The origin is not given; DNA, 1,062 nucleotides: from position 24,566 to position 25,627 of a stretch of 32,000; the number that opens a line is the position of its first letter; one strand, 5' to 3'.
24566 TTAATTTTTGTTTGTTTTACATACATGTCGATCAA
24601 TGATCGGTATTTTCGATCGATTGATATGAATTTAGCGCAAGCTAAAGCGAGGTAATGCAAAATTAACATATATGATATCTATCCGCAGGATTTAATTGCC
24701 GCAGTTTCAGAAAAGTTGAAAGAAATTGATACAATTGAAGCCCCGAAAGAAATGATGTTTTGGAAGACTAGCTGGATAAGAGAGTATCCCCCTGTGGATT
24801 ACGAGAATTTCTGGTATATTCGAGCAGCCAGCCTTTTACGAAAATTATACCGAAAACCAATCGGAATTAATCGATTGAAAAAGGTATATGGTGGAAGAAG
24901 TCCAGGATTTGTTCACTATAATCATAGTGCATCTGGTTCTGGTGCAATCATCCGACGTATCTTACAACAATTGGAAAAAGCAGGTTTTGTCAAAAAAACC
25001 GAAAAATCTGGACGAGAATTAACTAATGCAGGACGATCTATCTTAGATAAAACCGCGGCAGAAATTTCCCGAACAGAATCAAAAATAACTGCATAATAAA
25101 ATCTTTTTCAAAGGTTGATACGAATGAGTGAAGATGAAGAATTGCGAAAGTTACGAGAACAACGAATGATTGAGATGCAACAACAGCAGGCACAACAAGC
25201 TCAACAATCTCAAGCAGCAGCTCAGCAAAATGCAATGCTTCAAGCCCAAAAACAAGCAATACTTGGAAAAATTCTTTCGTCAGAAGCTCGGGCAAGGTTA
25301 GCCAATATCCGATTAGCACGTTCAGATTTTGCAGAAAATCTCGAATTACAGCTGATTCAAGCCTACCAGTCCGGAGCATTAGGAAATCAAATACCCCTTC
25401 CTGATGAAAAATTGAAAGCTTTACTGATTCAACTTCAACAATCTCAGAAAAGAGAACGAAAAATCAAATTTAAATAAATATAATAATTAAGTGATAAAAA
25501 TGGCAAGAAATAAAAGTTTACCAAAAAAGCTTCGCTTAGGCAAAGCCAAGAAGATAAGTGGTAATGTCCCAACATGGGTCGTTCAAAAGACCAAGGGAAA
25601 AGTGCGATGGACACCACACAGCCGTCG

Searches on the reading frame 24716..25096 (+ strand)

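Call 69: search_protein_families(library=pfam, proteins=[window:24716-25096:+], max_evalue=0.001)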
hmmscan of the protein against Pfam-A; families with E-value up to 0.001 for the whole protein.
window:24716-25096:+ (126 aa): 2 families
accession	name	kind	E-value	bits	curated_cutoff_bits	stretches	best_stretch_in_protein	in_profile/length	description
PF01090.25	Ribosomal_S19e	-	9.6e-37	126.2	29.4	1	1-118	18-135/137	Ribosomal protein S19e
PF08461.16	HTH_12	-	3.5e-05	24.1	21.4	1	79-109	35-65/66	Ribonuclease R winged-helix domain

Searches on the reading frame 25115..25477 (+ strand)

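Call 69: search_protein_families(library=pfam, proteins=[window:25115-25477:+], max_evalue=0.001)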
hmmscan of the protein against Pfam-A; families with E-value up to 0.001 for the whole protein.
window:25115-25477:+ (120 aa): 1 family
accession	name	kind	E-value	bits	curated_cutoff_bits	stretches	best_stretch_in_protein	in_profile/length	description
PF01984.25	dsDNA_bind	-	4.7e-23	81.9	26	1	13-120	1-104/106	Double-stranded DNA-binding domain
